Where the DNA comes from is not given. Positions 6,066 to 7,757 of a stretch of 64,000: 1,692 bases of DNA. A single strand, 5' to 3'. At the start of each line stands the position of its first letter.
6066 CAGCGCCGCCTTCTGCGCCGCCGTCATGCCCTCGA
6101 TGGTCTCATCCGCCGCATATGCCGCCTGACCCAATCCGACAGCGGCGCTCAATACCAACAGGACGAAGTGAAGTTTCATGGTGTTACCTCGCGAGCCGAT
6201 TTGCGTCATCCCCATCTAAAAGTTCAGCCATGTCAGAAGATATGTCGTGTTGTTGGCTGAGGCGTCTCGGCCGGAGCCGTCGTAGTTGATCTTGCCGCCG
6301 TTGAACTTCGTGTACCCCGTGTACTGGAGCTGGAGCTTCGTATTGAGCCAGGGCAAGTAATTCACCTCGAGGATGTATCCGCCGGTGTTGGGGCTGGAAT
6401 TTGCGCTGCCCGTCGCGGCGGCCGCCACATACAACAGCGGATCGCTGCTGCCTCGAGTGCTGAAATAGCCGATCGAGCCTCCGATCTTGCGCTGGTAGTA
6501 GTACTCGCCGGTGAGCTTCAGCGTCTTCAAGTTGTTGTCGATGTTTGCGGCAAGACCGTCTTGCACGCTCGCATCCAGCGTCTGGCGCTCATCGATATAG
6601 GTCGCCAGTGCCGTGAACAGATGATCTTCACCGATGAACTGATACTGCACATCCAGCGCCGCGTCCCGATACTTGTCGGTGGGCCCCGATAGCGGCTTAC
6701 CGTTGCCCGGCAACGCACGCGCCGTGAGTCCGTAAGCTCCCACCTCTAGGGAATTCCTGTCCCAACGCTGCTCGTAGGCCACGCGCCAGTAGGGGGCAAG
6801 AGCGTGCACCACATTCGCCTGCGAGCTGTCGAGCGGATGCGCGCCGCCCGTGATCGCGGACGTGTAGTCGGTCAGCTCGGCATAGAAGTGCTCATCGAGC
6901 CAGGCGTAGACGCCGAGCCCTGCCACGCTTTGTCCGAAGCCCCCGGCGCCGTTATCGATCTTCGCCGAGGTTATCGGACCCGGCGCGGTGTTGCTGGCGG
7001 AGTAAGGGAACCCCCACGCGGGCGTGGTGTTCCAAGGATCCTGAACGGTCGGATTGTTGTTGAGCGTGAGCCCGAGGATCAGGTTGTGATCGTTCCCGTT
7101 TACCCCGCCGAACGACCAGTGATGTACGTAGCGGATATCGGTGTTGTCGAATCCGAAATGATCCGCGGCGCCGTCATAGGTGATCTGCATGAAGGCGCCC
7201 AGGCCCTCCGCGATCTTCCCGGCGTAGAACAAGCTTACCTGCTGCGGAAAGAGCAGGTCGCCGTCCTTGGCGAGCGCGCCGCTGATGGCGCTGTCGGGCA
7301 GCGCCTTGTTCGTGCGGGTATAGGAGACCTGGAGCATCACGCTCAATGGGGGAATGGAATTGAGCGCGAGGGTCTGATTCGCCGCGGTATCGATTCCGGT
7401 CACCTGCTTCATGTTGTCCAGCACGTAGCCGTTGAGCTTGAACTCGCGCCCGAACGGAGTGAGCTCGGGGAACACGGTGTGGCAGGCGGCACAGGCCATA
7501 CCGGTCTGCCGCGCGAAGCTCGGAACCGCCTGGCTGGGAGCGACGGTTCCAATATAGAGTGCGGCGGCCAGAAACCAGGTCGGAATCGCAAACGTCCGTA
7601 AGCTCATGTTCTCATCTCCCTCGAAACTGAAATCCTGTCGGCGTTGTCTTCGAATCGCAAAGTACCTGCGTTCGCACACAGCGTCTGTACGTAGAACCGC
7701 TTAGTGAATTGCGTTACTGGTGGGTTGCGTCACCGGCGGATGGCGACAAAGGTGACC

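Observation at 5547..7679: Cyc2-like fused cytochrome-porin followed by a dihaem cytochrome c4: candidate extracellular Fe(II)-oxidation module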

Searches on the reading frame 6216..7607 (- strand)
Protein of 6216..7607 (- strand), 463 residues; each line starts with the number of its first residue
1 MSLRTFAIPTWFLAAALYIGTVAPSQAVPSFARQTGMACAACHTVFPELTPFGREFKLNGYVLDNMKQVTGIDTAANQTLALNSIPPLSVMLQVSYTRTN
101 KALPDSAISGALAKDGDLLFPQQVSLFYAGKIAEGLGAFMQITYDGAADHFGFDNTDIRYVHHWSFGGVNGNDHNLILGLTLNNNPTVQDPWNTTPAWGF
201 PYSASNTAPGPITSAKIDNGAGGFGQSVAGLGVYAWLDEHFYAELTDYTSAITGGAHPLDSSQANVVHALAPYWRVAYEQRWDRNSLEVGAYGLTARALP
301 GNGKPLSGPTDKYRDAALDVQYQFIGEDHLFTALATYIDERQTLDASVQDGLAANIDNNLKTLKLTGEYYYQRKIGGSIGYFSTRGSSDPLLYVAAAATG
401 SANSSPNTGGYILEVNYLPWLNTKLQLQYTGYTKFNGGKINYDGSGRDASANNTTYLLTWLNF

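Call 3: search_protein_families(library=pfam, proteins=[window:6216-7607:-], max_evalue=0.01)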
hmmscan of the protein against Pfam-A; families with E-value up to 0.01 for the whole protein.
window:6216-7607:- (463 aa): 0 families

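Call 4: search_protein_families(library=ncbifam, proteins=[window:6216-7607:-], max_evalue=0.01)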
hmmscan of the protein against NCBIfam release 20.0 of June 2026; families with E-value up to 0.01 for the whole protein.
window:6216-7607:- (463 aa): 0 families

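Call 5: find_homologous_proteins(query=window:6216-7607:-)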
Query window:6216-7607:- (463 aa): 7907 proteins with E <= 0.001 among 8000 candidates; the best 120 are listed.
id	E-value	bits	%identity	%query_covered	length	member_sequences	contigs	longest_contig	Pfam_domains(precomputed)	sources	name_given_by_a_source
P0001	8.8e-283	956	89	100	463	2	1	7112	-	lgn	-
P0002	6.1e-277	937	86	100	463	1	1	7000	-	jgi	-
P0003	5.1e-272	921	85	100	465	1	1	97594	-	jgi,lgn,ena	-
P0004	1.2e-268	910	86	98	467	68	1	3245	-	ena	-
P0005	2.4e-264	895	84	97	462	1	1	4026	-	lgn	-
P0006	6.9e-256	868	83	95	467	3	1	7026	-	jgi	jgi:hypothetical protein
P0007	5.2e-255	865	83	95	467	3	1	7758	-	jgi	jgi:hypothetical protein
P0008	7.1e-254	861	83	95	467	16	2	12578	-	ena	-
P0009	4.7e-253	858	81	97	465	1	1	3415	-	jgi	jgi:hypothetical protein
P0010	5.9e-251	851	80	98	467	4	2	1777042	-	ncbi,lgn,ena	-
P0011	1.6e-250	850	80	99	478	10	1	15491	-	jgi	jgi:hypothetical protein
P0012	3.9e-248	842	79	100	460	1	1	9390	-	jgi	jgi:hypothetical protein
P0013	1.1e-246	837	81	97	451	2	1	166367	-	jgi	jgi:hypothetical protein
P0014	1.1e-244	831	78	100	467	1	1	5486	-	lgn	-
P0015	1.2e-244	830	80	96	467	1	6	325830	-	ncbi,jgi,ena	jgi:hypothetical protein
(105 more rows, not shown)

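Call 6: search_solved_structures(query=window:6216-7607:-, max_evalue=10)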
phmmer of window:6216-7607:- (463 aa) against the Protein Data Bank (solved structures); distinct sequences matched with E-value up to 10: 4.
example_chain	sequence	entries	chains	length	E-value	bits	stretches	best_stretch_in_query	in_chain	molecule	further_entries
1ofw_A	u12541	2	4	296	0.12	14.4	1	37-93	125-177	NINE-HEME CYTOCHROME C | NINE HEME CYTOCHROME C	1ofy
3rip_A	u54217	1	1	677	1.7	10.6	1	281-349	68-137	Gamma-tubulin complex component 4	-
6v69_I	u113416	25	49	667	1.8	10.5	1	281-349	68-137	Gamma-tubulin complex component 4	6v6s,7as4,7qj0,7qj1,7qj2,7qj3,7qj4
8vrd_I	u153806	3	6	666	1.8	10.5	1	281-349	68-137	Isoform 2 of Gamma-tubulin complex component 4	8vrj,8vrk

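Call 14: search_protein_representatives(protein=window:6216-7607:-)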
Query: 463 residues. Proteins with E-value up to 0.001 (for the whole library): 3555; up to 1e-10: 1502; up to 1e-30: 459. The best 150 are listed.
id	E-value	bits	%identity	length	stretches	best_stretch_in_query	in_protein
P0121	3.3e-148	510.8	56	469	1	23-463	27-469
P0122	4.6e-118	411.4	48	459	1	12-463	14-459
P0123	4.8e-118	411.4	48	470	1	19-463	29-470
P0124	6.1e-114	397.9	49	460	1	16-461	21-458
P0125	4.7e-112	391.6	46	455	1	18-463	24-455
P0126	6.0e-109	381.4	50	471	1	22-463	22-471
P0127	1.3e-108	380.2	51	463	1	7-461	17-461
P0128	1.7e-108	379.9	48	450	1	22-461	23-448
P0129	1.7e-108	379.9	50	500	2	14-396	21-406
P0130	1.9e-107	376.4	44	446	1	23-463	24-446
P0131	5.8e-106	371.6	47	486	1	22-463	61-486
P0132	1.4e-105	370.3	47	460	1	10-463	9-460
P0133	3.3e-105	369.1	48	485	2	20-298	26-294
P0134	1.3e-104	367.1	45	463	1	25-462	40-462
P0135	3.0e-103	362.6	46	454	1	24-463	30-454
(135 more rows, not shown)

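Call 19: find_related_loci(query=A2, collection=genome_contigs, flank=8000)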
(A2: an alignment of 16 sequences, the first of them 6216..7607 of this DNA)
Query A2 (463 aa) in genome_contigs; peptide patterns used: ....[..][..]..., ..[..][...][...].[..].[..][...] (x = any residue, [..] = any of these).
599 stretches matched a pattern (row limit reached: there are more); 586 encode a relative of the query (tblastn E <= 1e-3); the best 80 are kept; 80 distinct loci.
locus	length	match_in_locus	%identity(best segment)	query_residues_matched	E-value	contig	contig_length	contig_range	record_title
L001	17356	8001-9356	86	12-463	0e+0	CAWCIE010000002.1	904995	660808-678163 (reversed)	MAG: uncultured Gammaproteobacteria bacterium isolate MFD04463.bin.1.256 genome assembly, contig: contig_13154, whole ge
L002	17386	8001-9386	75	12-463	0e+0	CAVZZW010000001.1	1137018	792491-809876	MAG: uncultured Gammaproteobacteria bacterium isolate MFD05513.bin.1.166 genome assembly, contig: contig_12692, whole ge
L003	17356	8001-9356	75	12-463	0e+0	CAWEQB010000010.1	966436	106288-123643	MAG: uncultured Gammaproteobacteria bacterium isolate MFD01872.bin.1.203 genome assembly, contig: contig_51073, whole ge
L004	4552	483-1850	75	12-463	0e+0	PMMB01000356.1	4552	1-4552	MAG: Gammaproteobacteria bacterium isolate palsa_1193 73.20110600_P1M.4_contig_152120, whole genome shotgun sequence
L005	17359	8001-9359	72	10-463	0e+0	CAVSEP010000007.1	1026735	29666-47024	MAG: uncultured proteobacterium isolate MFD01872.bin.1.352 genome assembly, contig: contig_92123, whole genome shotgun s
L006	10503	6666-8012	73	12-463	0e+0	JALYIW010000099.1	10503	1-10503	MAG: Pseudomonadota bacterium isolate HIE bin35 SD1475-77_k127_922904, whole genome shotgun sequence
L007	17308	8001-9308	73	21-463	0e+0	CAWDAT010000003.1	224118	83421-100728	MAG: uncultured Gammaproteobacteria bacterium isolate MFD01872.bin.1.85 genome assembly, contig: contig_147081, whole ge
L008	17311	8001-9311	73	24-463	0e+0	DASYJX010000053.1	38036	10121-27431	MAG TPA_asm: Steroidobacteraceae bacterium isolate SMAG_U4306 k141_1865057, whole genome shotgun sequence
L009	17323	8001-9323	72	25-463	0e+0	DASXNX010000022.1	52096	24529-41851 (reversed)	MAG TPA_asm: Steroidobacteraceae bacterium isolate SMAG_U5365 k141_1945513, whole genome shotgun sequence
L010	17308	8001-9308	71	25-463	0e+0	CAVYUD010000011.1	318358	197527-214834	MAG: uncultured Gammaproteobacteria bacterium isolate MFD09671.bin.2.85 genome assembly, contig: contig_75678, whole gen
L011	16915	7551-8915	67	11-463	0e+0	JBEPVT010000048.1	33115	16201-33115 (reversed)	MAG: Gammaproteobacteria bacterium isolate 22E.semibin_refined.153_sub NODE_1112_length_33115_cov_9.160103, whole genome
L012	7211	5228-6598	67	8-463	0e+0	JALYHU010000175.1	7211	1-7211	MAG: Pseudomonadota bacterium isolate HIE bin7 SD1475-77_k127_1019390, whole genome shotgun sequence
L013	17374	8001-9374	66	13-463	0e+0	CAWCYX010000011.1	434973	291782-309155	MAG: uncultured Gammaproteobacteria bacterium isolate MFD09671.bin.1.115 genome assembly, contig: contig_37278, whole ge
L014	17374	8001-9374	67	13-463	0e+0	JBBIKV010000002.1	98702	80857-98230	MAG: Nevskiaceae bacterium isolate CYS170214_bin_194 NODE_124_length_98702_cov_5.386925, whole genome shotgun sequence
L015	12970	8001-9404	64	2-463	0e+0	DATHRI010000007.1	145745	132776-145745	MAG TPA_asm: Steroidobacteraceae bacterium isolate SMAG_U12761 k141_340876, whole genome shotgun sequence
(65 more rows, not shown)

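Call 25: predict_structure(alignment_id=A1)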
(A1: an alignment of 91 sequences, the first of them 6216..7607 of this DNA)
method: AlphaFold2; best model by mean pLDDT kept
length: 463 residues; sequences in the alignment: 91
mean_pLDDT: 92.4   pTM: 0.88
mean pLDDT of the five models: 92.4, 91.1, 91.1, 91.1, 90.5
residues with pLDDT >= 90: 354; 70-90: 90; 50-70: 16; < 50: 3
segments of 3 or more residues with pLDDT < 50: 1-3
pLDDT, mean of each block of 10 residues (from residue 1): 61 86 65 81 88 96 83 81 82 97 83 84 95 94 94 95 96 96 94 92 93 92 89 98 98 92 96 98 98 98 95 98 97 98 98 98 98 96 98 96 98 96 94 98 97 98 89
secondary structure, 60 per line:
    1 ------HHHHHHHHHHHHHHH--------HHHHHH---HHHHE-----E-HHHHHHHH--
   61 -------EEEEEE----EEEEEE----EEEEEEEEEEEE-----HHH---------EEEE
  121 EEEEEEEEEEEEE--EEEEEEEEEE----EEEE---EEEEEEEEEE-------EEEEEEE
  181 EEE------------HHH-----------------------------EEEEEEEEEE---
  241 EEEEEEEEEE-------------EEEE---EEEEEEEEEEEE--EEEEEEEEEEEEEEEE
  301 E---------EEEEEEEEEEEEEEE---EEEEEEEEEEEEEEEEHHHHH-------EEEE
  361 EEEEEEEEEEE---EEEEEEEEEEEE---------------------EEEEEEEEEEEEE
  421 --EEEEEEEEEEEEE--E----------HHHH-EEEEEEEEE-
elements in order: H7-21 H30-35 H39-42 H51-58 E68-73 E78-83 E88-99 E117-133 E136-145 E150-153 E157-166 E174-183 E228-237 E241-250 E264-267 E271-282 E285-301 E311-325 E329-344 H345-349 E357-371 E375-386 E408-420 E423-435 H449-452 E454-462

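Call 32: fold_search(model_id=the predicted structure, library=pdb)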
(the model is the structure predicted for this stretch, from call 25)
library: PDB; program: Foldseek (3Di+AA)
matches with E <= 10: 918; with E <= 0.001: 220
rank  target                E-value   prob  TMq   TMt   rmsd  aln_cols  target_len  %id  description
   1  8wv0_A                1.8e-08  1.00  0.41  0.53  10.6       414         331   14  Outer membrane porin of Burkholderia pseudomallei (BpsOmp38) (released 2024-10-30)
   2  6ehe                  4.7e-08  1.00  0.45  0.63   6.5       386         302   10  OmpTdeltaL8 (loop L8 deletion mutant of OmpT), an outer membrane protein of Vibrio cholerae (released 2018-04-25)
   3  4d65_A                5.8e-08  1.00  0.44  0.57  12.4       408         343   14  Structure of porin Omp-Pst2 from P. stuartii; the asymmetric unit contains a dimer of trimers. (released 2016-03-09)
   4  8jto                  9.8e-08  1.00  0.42  0.53   7.8       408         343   14  Outer membrane porin of Burkholderia pseudomallei (BpsOmp38) in complex with ceftazidime (released 2024-06-26)
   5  5ldv                  1.1e-07  1.00  0.39  0.43  12.1       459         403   11  Crystal Structures of MOMP from Campylobacter jejuni (released 2016-10-26)
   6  4d64_A                1.5e-07  1.00  0.41  0.52  12.8       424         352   12  Structure of porin Omp-Pst1 from P. stuartii; the crystallographic symmetry generates a dimer of trimers. (released 2016-03-09)
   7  8pz4                  1.5e-07  1.00  0.39  0.39  10.5       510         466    8  Structure of alginate transporter, AlgE, solved at wavelength 2.755 A (released 2023-10-25)
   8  6ehd                  1.9e-07  1.00  0.40  0.53   8.5       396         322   10  OmpT (in-vitro folded), an outer membrane protein of Vibrio cholerae (released 2018-04-25)
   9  8wv0_B                2.4e-07  1.00  0.40  0.53   7.8       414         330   14  Outer membrane porin of Burkholderia pseudomallei (BpsOmp38) (released 2024-10-30)
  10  7de8                  2.5e-07  1.00  0.37  0.47   9.8       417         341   10  Crystal Structure of outer membrane protein PorB with G103K mutations from Neisseria meningitidis W135 (released 2021-03-31)
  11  7eqm_A                3.1e-07  1.00  0.45  0.59   6.8       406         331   11  Apo Truncated VhChiP (Delta 1-19) (released 2022-08-10)
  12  5mdq_A                3.1e-07  1.00  0.45  0.56   7.9       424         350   12  Crystal structure of outer membrane expressed Chitoporin VhChip from Vibrio harveyi (released 2017-12-20)
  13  5ldt_A                3.1e-07  1.00  0.39  0.43  11.9       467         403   11  Crystal Structures of MOMP from Campylobacter jejuni (released 2016-10-26)
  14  4afk                  3.7e-07  1.00  0.38  0.40  11.2       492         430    7  In meso structure of alginate transporter, AlgE, from Pseudomonas aeruginosa, PAO1 (released 2013-02-06)
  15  3a2s_X                4.3e-07  1.00  0.37  0.47   9.7       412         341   10  Crystal Structure of outer membrane protein PorB from Neisseria meningitidis in complex with sucrose (released 2010-04-07)
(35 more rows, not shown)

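Call 39: search_dna_similar(query=window:6216-7607:-, collection=plasmids, mode=protein, max_evalue=0.001, max_rows=40, rows=spread)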
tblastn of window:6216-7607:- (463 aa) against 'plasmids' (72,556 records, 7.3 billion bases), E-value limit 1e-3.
Records with a match: 15; places in all: 15; records where one place covers at least 80% of the query: 15.
Best place of each record, by identity: <60% 15.
By first word of the organism name: Ralstonia 6; Caballeronia 2; Acidiphilium 2; Acidithiobacillus 1; Paraburkholderia 1; Methylocystis 1; Polymorphobacter 1; Ideonella 1.
By predicted mobility (MOB-suite, as given by PLSDB): non-mobilizable 10; mobilizable 4; conjugative 1.
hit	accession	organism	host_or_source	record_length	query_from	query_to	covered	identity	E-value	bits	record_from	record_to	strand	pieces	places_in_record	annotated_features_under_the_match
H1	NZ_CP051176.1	Ralstonia solanacearum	Whole organism,tomato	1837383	27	463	94%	46.3%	2e-106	354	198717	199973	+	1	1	none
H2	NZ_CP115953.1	Ralstonia solanacearum CFBP2957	Solanum lycopersicum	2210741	27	463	94%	46.3%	5e-106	352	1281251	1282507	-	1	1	none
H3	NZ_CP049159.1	Caballeronia sp. SBC1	whole organism,soil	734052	22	463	95%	44.9%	2e-104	348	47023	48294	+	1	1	cytochrome C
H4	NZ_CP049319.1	Caballeronia sp. SBC2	whole organism,soil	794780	22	463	95%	44.9%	2e-104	348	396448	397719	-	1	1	cytochrome C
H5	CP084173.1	Acidithiobacillus ferrooxidans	cell culture,River sediment polluted by ...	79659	10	463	98%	37.2%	2e-73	258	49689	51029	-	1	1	hypothetical protein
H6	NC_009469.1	Acidiphilium cryptum JF-5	-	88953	10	463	98%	37.2%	2e-73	258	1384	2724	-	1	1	hypothetical protein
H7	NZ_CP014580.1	Paraburkholderia phytofirmans OLGA172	-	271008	15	460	96%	37.8%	1e-72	256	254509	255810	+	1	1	cytochrome C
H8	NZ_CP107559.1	Methylocystis sp. MJC1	whole organism,Alpine Peat Bogs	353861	20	463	96%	37.5%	6e-86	295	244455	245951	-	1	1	hypothetical protein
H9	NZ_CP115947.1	Ralstonia solanacearum MolK2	Musa sp.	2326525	11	463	98%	36.6%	4e-75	263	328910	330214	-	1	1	record has no annotation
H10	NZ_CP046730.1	Ralstonia syzygii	tobacco,cell culture,leaf veins ...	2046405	17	463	97%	36.7%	4e-75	263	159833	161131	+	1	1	none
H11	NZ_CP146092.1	Ralstonia sp. RRA.1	-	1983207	22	463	95%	36.9%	1e-74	262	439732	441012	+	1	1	none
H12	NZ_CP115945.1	Ralstonia syzygii R24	Syzygium aromaticum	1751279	11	463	98%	35.3%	7e-74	260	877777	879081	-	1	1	none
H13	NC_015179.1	Acidiphilium multivorum AIU301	-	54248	34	463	90%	37.5%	1e-61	263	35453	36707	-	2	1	hypothetical protein (x2)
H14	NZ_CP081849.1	Polymorphobacter megasporae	Megaspora,lichen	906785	27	461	94%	35.5%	1e-67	242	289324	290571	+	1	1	hypothetical protein | c-type cytochrome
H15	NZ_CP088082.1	Ideonella dechloratans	Cell culture,Activated sludge, ...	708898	25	460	94%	33.0%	1e-57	213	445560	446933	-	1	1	cytochrome C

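Call 40: get_annotated_region(hit=H3, flank=6000)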
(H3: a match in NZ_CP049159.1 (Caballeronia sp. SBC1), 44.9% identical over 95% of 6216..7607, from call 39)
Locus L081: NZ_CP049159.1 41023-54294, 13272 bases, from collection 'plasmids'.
description: Caballeronia sp. SBC1 plasmid pSBC1_3, complete sequence
organism: Caballeronia sp. SBC1 (NCBI taxid 2705548)
taxonomy: Bacteria; Pseudomonadota; Betaproteobacteria; Burkholderiales; Burkholderiaceae; Caballeronia; Caballeronia sp. SBC1
host: -; source: whole organism,soil; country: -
typing (MOB-suite, as given by PLSDB): non-mobilizable
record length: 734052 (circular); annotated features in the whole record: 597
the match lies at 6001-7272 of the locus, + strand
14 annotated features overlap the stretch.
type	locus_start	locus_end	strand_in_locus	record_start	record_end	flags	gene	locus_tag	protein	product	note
CDS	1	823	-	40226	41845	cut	-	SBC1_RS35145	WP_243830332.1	transposase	-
CDS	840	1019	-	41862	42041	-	-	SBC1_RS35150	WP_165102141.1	hypothetical protein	-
CDS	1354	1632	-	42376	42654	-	-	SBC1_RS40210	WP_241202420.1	hypothetical protein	-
CDS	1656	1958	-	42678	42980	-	-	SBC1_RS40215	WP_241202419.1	RES domain-containing protein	-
CDS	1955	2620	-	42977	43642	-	-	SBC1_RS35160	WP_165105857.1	hypothetical protein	-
CDS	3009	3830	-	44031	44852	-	-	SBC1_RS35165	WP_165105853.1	DNA-binding protein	-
CDS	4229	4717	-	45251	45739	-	-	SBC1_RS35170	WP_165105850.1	pyridoxamine 5'-phosphate oxidase family protein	-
CDS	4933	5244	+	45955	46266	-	-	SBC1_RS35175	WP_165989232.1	high-potential iron-sulfur protein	-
CDS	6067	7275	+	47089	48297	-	-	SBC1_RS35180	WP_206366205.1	cytochrome C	-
CDS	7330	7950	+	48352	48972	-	-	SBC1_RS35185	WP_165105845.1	c-type cytochrome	-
CDS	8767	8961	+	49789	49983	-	-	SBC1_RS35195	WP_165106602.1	hypothetical protein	-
CDS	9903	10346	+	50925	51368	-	-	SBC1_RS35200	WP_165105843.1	ester cyclase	GO:0030638 - polyketide metabolic process [Evidence IEA]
CDS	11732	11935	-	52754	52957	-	-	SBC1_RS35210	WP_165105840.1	cold shock domain-containing protein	-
CDS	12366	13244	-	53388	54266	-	-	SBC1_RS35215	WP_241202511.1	DNA-binding protein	-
